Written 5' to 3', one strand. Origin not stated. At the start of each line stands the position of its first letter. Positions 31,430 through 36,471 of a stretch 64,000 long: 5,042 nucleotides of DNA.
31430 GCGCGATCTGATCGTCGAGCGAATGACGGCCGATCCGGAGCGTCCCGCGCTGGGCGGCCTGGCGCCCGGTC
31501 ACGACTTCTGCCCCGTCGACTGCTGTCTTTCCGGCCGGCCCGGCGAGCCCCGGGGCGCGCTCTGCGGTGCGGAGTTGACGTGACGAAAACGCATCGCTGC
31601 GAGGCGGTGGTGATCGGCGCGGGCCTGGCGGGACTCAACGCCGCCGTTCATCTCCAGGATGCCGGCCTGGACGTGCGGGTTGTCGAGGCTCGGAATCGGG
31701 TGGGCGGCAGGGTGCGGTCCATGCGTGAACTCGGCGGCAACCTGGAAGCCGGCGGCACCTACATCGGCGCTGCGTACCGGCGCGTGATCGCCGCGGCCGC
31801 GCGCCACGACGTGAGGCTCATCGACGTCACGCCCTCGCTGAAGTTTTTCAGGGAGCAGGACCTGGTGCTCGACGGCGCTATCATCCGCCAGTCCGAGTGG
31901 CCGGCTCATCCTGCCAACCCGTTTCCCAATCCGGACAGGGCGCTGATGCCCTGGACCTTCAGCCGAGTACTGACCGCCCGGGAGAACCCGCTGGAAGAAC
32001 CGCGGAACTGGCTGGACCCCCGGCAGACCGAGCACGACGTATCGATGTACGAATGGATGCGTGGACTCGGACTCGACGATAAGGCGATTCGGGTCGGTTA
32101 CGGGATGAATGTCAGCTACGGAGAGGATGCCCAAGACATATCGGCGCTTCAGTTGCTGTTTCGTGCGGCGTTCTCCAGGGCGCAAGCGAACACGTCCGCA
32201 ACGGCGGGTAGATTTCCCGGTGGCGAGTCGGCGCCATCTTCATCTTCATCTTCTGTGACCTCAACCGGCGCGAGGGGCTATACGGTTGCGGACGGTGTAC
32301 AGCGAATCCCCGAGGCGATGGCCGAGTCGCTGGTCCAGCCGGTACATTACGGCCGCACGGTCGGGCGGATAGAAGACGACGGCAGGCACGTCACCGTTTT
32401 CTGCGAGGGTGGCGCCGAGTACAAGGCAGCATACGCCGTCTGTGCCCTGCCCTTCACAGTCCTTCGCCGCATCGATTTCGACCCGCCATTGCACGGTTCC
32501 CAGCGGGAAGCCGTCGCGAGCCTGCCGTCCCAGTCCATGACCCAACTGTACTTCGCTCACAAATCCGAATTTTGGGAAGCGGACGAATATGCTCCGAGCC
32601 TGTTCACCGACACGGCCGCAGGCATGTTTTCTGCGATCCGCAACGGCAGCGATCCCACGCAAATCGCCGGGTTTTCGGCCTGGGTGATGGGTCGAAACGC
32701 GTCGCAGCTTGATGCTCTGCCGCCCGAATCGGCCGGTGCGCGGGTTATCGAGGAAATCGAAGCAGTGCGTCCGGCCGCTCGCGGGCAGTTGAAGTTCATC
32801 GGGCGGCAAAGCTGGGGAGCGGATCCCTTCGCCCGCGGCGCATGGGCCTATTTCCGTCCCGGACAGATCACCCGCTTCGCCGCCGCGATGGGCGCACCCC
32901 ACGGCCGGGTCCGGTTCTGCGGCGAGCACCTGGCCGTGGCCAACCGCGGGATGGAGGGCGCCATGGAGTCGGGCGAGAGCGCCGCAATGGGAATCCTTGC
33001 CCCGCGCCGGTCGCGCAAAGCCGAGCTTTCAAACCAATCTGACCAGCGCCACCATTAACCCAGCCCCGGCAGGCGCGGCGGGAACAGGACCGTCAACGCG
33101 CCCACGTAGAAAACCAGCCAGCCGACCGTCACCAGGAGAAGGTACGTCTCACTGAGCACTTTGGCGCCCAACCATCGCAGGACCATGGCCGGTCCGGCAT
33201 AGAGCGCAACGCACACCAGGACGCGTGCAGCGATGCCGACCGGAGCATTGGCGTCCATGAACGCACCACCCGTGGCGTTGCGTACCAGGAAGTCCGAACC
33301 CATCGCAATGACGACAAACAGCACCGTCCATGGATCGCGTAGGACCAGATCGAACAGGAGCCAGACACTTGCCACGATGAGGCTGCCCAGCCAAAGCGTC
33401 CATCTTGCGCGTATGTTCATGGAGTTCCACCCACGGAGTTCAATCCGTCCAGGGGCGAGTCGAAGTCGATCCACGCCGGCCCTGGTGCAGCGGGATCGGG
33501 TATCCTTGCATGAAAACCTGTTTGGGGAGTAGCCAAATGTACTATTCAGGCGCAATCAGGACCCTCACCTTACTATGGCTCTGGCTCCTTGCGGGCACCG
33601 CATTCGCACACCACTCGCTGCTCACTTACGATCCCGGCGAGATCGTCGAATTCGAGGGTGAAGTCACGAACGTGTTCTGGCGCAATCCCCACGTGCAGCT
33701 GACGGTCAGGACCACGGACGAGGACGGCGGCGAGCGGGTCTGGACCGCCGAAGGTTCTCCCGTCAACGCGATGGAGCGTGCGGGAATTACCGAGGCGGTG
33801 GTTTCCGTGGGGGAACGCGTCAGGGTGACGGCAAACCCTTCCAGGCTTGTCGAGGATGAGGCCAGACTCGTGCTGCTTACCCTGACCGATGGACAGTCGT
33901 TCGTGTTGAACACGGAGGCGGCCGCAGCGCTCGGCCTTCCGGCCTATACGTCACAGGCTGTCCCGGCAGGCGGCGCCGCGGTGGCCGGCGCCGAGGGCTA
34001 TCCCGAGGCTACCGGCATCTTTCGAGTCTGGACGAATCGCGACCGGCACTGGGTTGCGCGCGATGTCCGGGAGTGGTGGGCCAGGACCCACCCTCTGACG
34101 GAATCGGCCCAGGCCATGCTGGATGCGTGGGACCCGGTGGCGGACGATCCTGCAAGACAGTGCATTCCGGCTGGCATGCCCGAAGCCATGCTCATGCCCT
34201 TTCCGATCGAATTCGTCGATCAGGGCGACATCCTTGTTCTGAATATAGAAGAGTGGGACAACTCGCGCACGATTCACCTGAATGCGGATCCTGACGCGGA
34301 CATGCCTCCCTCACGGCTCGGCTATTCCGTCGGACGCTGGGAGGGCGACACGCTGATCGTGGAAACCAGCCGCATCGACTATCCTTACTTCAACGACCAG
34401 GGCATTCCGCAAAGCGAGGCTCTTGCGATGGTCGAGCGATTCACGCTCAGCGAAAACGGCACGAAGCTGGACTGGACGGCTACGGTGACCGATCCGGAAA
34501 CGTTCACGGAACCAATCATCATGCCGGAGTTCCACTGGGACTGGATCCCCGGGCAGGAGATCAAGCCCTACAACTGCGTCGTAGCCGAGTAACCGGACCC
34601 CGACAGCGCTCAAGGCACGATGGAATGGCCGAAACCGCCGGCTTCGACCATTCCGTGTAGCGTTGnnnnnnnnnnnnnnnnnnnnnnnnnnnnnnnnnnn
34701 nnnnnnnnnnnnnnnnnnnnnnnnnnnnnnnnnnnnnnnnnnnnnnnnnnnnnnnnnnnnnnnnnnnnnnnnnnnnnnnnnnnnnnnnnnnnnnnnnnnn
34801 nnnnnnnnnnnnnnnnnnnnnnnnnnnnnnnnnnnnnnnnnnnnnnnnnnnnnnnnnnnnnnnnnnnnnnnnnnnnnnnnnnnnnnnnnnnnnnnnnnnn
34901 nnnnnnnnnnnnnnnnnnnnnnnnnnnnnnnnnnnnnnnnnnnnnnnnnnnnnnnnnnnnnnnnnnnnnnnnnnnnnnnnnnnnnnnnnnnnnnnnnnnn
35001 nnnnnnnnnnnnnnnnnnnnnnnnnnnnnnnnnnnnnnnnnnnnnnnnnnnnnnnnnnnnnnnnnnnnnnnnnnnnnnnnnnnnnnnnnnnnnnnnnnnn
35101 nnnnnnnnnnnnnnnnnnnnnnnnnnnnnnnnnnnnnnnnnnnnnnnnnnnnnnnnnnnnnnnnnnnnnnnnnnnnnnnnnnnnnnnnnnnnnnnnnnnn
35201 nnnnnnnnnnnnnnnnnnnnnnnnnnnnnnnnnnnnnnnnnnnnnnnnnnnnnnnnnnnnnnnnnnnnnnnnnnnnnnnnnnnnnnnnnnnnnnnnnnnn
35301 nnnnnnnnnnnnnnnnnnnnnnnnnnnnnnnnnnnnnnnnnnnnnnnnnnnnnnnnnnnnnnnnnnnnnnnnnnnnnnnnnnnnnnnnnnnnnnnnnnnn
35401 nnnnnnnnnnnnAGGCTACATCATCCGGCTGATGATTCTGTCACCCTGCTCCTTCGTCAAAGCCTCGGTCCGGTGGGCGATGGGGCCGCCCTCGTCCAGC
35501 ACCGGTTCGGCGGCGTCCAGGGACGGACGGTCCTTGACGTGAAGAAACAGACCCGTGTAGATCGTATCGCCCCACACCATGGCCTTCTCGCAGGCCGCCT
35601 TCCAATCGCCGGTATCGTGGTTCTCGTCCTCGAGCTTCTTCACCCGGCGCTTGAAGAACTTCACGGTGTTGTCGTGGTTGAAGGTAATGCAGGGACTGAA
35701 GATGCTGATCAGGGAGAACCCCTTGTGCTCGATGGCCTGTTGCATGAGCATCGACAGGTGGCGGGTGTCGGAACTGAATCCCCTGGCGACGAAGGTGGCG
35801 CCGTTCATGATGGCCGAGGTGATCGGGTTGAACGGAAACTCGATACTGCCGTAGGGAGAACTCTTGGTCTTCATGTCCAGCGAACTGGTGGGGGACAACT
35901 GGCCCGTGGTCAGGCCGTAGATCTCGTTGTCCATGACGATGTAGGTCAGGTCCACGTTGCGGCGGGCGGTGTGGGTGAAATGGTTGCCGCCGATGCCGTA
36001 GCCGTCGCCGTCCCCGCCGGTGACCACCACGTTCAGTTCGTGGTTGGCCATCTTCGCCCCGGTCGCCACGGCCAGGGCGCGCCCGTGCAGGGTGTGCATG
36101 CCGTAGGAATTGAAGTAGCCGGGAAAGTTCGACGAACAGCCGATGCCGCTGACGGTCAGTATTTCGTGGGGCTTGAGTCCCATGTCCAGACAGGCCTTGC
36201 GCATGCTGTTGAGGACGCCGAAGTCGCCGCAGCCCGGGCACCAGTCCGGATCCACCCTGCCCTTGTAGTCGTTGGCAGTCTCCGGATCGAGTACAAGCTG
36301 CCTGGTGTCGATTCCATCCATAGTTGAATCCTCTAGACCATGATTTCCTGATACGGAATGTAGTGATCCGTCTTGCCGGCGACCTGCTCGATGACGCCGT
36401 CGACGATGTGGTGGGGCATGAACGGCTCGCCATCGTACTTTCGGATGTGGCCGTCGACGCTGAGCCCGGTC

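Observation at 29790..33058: Coproporphyrin-dependent-type terminal haem branch with an MAO-like flavoprotein in the place of CgoX/HemY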

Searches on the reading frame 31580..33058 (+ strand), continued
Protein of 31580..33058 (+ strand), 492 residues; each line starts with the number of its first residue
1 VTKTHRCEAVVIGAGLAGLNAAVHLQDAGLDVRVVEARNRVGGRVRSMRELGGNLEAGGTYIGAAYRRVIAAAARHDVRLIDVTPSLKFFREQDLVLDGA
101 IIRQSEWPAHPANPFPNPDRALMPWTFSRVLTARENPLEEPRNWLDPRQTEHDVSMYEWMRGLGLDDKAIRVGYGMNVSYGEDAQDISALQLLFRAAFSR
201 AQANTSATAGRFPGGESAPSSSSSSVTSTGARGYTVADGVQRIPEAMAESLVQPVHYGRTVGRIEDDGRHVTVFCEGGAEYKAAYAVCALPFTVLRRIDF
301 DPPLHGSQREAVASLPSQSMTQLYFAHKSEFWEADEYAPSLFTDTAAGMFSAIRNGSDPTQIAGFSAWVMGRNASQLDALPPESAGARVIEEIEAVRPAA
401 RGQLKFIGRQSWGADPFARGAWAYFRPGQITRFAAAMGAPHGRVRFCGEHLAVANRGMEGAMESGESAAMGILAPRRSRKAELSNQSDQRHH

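Call 46: fold_search(model_id=the predicted structure, library=pdb)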
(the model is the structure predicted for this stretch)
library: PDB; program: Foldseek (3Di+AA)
matches with E <= 10: 1960; with E <= 0.001: 997
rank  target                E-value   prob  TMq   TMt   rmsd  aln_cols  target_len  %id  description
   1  8p84_B                1.4e-26  1.00  0.71  0.77   5.4       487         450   25  X-ray structure of Thermoanaerobacterales bacterium monoamine oxidase (released 2023-10-18)
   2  8p84_A                6.5e-26  1.00  0.69  0.75   5.9       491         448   24  X-ray structure of Thermoanaerobacterales bacterium monoamine oxidase (released 2023-10-18)
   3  2bxr_A                8.5e-26  1.00  0.66  0.72   7.2       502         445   21  Human Monoamine Oxidase A in complex with Clorgyline, Crystal Form A (released 2005-08-09)
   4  5ts5_A                1.1e-25  1.00  0.68  0.70   5.8       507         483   19  Crystal structure of L-amino acid oxidase from Bothrops atrox (released 2017-04-26)
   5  2xfo_B                1.1e-25  1.00  0.68  0.68   6.7       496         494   23  tranylcypromine-inhibited human monoamine oxidase B Ile199Ala mutant in complex with 2-(2-benzofuranyl)-2-imidazoline (released 2010-10-06)
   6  1reo                  1.4e-25  1.00  0.70  0.71   5.8       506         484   20  L-amino acid oxidase from Agkistrodon halys pallas (released 2004-05-04)
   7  2yg5                  1.6e-25  1.00  0.68  0.73   5.7       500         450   22  Structure-based redesign of cofactor binding in Putrescine Oxidase: A394C mutant (released 2011-05-18)
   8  9h5p_A                1.8e-25  1.00  0.69  0.75   6.1       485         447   26  Crystal structure of Thermoanaerobacterales bacterium monoamine oxidase in complex with putrescine (released 2025-01-22)
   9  2yg3_A                1.8e-25  1.00  0.68  0.74   5.8       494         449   23  Structure-based redesign of cofactor binding in Putrescine Oxidase: wild type enzyme (released 2011-05-18)
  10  7b0v_A                2.1e-25  1.00  0.69  0.69   5.9       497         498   24  Crystal Structure of human monoamine oxidase B in complex with (E)-3-phenyl-1-(3-(trifluoromethyl)phenyl)prop-2-en-1-o (released 2021-11-03)
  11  5ts5_B                2.2e-25  1.00  0.68  0.70   6.1       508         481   20  Crystal structure of L-amino acid oxidase from Bothrops atrox (released 2017-04-26)
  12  2c73_B                2.8e-25  1.00  0.69  0.69   5.5       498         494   23  Functional Role of the Aromatic Cage in Human Monoamine Oxidase B: Structures and Catalytic Properties of Tyr435 Mutan (released 2006-04-19)
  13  2xfo_A                3.4e-25  1.00  0.69  0.68   6.0       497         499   23  tranylcypromine-inhibited human monoamine oxidase B Ile199Ala mutant in complex with 2-(2-benzofuranyl)-2-imidazoline (released 2010-10-06)
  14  5ts5_D                4.3e-25  1.00  0.71  0.73   5.5       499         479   22  Crystal structure of L-amino acid oxidase from Bothrops atrox (released 2017-04-26)
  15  1f8s_A                4.5e-25  1.00  0.70  0.71   6.2       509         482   20  CRYSTAL STRUCTURE OF L-AMINO ACID OXIDASE FROM CALLOSELASMA RHODOSTOMA, COMPLEXED WITH THREE MOLECULES OF O-AMINOBENZO (released 2000-08-24)
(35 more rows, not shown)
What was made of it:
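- On Flavin amine oxidase superfamily (PF01593): Foldseek TM about 0.7 to MAO, LAAO and putrescine oxidase (call 46).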

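Call 67: search_protein_families(library=pfam, proteins=[L007:4744-7671:-, L007:11893-13191:+, L007:13188-16361:+, L021:7362-9884:+, L021:11356-12972:-, L021:5824-6723:+, L012:8851-9891:+, L012:7517-8581:-, L012:11374-12129:-, L011:7923-8795:-], max_evalue=0.00001)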
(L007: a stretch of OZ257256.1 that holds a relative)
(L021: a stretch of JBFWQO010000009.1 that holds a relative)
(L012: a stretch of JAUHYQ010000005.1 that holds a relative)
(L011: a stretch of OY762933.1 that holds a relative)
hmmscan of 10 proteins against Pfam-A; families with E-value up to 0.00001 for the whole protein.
L007:4744-7671:- (975 aa): 4 families
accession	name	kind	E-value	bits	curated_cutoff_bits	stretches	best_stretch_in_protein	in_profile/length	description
PF02779.29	Transket_pyr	-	5.1e-53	179.7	27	1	597-789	3-173/174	Transketolase, pyrimidine binding domain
PF16870.10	OxoGdeHyase_C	-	4e-50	169.9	27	1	794-937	1-151/151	2-oxoglutarate dehydrogenase C-terminal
PF00676.26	E1_dh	-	4e-48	164.3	22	1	216-524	10-291/300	Dehydrogenase E1 component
PF16078.10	2-oxogl_dehyd_N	-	1.7e-16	59.9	27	1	12-50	2-40/41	2-oxoglutarate dehydrogenase N-terminus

L007:11893-13191:+ (432 aa): 3 families
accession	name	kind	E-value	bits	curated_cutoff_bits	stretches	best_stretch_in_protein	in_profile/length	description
PF16576.10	HlyD_D23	-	1.1e-19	71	30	1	140-337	18-212/214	Barrel-sandwich domain of CusB or HlyD membrane-fusion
PF13437.12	HlyD_3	-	2.4e-18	67.3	22.2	1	237-330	1-97/106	HlyD family secretion protein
PF00364.28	Biotin_lipoyl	-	2.1e-06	27.9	22.1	0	142-172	43-73/73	Biotin-requiring enzyme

L007:13188-16361:+ (1057 aa): 1 family
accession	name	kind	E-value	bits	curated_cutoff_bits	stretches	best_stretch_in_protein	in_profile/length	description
PF00873.25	ACR_tran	-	1.2e-162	543.4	28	1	6-1033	3-1018/1021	AcrB/AcrD/AcrF family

L021:7362-9884:+ (840 aa): 2 families
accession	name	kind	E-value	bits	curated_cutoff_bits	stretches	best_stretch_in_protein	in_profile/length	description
PF00593.30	TonB_dep_Rec_b-barrel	-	8e-38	131.9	27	1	296-782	39-436/436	TonB dependent receptor-like, beta-barrel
PF07715.20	Plug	-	3.5e-19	69.7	23.9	1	46-149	2-107/107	TonB-dependent Receptor Plug Domain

L021:11356-12972:- (538 aa): 1 family
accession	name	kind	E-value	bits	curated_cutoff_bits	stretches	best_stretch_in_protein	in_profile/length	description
PF05960.17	DUF885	-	2.3e-16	61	32.4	1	43-281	14-259/532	Bacterial protein of unknown function (DUF885)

L021:5824-6723:+ (299 aa): 0 families

L012:8851-9891:+ (346 aa): 1 family
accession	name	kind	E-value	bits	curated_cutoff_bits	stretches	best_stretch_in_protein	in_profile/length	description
PF00753.33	Lactamase_B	-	2.1e-09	38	22.7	1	85-242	8-179/196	Metallo-beta-lactamase superfamily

L012:7517-8581:- (354 aa): 1 family
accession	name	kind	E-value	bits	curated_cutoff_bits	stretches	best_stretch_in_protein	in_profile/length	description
PF01636.29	APH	-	7.7e-23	81.9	23.2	1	23-251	2-224/239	Phosphotransferase enzyme family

L012:11374-12129:- (251 aa): 0 families

L011:7923-8795:- (290 aa): 1 family
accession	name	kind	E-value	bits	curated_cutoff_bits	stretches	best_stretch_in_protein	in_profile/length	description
PF08894.16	DUF1838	-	2.2e-13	51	25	1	75-280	7-209/232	Protein of unknown function (DUF1838)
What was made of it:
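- Tried and rejected: Context of the 40% paralogues (call 67).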

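Call 70: find_encoding_contigs(protein=P0073, flank=9000, max_places=1)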
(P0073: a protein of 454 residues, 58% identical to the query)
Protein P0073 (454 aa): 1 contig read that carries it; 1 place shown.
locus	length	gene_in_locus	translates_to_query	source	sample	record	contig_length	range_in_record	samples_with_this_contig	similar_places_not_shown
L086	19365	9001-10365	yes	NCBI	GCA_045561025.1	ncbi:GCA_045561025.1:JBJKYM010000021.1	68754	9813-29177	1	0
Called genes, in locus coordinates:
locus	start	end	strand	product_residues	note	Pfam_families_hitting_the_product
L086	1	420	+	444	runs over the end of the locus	PF05201:GlutR_N, PF01488:Shikimate_DH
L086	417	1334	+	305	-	PF01379:Porphobil_deam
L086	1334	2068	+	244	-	PF02602:HEM4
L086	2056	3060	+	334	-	PF00490:ALAD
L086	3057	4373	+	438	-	PF00202:Aminotran_3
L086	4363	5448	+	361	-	PF00512:HisKA, PF13581:HATPase_c_2 (weak), PF02518:HATPase_c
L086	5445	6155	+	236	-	PF00072:Response_reg, PF00486:Trans_reg_C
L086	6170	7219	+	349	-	PF01208:URO-D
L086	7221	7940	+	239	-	PF06778:Chlor_dismutase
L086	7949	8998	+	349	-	PF00762:Ferrochelatase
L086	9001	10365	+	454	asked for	PF00890:FAD_binding_2, PF01266:DAO (weak), PF01494:FAD_binding_3 (weak), PF01946:Thi4 (weak), PF07992:Pyr_redox_2 (weak), PF12831:FAD_oxidored (faint), PF13450:NAD_binding_8, PF01593:Amino_oxidase, +1 more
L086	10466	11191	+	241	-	PF01507:PAPS_reduct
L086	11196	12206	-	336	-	PF00126:HTH_1, PF03466:LysR_substrate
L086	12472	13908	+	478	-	PF13241:NAD_binding_7, PF14824:Sirohm_synth_M (weak), PF10414:CysG_dimeriser, PF00590:TP_methylase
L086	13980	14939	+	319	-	PF00291:PALP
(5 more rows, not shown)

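Call 71: find_encoding_contigs(protein=P0082, flank=9000, max_places=1)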
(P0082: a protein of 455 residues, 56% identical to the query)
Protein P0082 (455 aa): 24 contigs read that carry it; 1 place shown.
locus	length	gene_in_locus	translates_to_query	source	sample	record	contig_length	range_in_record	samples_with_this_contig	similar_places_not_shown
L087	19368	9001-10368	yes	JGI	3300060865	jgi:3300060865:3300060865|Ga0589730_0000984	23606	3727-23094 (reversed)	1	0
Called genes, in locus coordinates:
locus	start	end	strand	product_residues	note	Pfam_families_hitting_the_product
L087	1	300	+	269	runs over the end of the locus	?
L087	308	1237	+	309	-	PF01379:Porphobil_deam, PF03900:Porphobil_deamC (weak)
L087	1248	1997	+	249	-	PF02602:HEM4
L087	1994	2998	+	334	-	PF00490:ALAD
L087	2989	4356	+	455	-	PF00202:Aminotran_3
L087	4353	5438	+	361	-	PF00512:HisKA, PF02518:HATPase_c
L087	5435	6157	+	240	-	PF00072:Response_reg, PF00486:Trans_reg_C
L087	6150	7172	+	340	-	PF01208:URO-D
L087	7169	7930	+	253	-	PF06778:Chlor_dismutase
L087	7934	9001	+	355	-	PF00762:Ferrochelatase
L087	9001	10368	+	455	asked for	PF13450:NAD_binding_8, PF01593:Amino_oxidase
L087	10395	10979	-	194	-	PF08282:Hydrolase_3 (faint)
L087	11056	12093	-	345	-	PF00923:TAL_FSA, PF00571:CBS (faint)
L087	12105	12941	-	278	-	PF00793:DAHP_synth_1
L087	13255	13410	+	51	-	-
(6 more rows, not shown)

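Call 72: find_encoding_contigs(protein=P0090, flank=9000, max_places=1)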
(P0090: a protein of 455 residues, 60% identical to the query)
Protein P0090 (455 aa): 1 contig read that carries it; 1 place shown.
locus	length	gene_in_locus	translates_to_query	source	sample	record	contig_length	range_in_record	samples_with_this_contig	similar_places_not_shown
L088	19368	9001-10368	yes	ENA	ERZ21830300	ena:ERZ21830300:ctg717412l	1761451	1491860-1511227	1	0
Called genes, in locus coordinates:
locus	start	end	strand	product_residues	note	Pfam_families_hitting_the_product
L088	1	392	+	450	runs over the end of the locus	PF05201:GlutR_N, PF01488:Shikimate_DH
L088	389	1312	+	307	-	PF01379:Porphobil_deam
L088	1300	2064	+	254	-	PF02602:HEM4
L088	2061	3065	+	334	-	PF00490:ALAD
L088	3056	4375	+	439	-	PF00202:Aminotran_3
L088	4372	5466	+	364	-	PF00512:HisKA, PF13581:HATPase_c_2 (weak), PF02518:HATPase_c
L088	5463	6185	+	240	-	PF00072:Response_reg, PF00486:Trans_reg_C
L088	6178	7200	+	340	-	PF01208:URO-D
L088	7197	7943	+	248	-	PF06778:Chlor_dismutase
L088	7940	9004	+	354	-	PF00762:Ferrochelatase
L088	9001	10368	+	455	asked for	PF00890:FAD_binding_2 (weak), PF01266:DAO (weak), PF01946:Thi4 (weak), PF03486:HI0933_like (faint), PF13450:NAD_binding_8, PF01593:Amino_oxidase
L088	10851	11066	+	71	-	-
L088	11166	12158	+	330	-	PF17820:PDZ_6 (faint), PF13180:PDZ_2 (weak)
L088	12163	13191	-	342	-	PF02574:S-methyl_trans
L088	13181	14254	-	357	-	PF01244:Peptidase_M19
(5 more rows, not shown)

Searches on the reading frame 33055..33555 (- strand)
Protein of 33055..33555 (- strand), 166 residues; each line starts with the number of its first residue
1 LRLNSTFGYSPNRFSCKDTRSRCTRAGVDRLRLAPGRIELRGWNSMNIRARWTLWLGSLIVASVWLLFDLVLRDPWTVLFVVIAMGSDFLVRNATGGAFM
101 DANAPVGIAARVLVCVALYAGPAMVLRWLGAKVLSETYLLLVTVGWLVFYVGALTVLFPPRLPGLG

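Call 19: search_protein_families(library=pfam, proteins=[window:33055-33555:-], max_evalue=0.0001)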
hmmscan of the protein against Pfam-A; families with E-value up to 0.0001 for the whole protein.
window:33055-33555:- (166 aa): 0 families

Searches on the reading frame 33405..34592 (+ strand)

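Call 19: search_protein_families(library=pfam, proteins=[window:33405-34592:+], max_evalue=0.0001)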
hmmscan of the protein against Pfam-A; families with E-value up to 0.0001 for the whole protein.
window:33405-34592:+ (395 aa): 1 family
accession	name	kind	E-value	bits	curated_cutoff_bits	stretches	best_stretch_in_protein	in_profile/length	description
PF19649.4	DUF6152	-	5.8e-18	65.2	27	1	62-147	5-90/98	Family of unknown function (DUF6152)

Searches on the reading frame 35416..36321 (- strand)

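Call 54: search_protein_families(library=pfam, proteins=[window:35416-36321:-], max_evalue=0.00001)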
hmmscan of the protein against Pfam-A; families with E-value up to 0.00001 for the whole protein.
window:35416-36321:- (301 aa): 2 families
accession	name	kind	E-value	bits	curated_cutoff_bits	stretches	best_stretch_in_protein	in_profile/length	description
PF02775.26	TPP_enzyme_C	-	1.3e-28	100.1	21.9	1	60-207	2-151/151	Thiamine pyrophosphate enzyme, C-terminal TPP binding domain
PF12367.13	PFO_beta_C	-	1.3e-17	64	24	1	211-273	1-62/66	Pyruvate ferredoxin oxidoreductase beta subunit C terminal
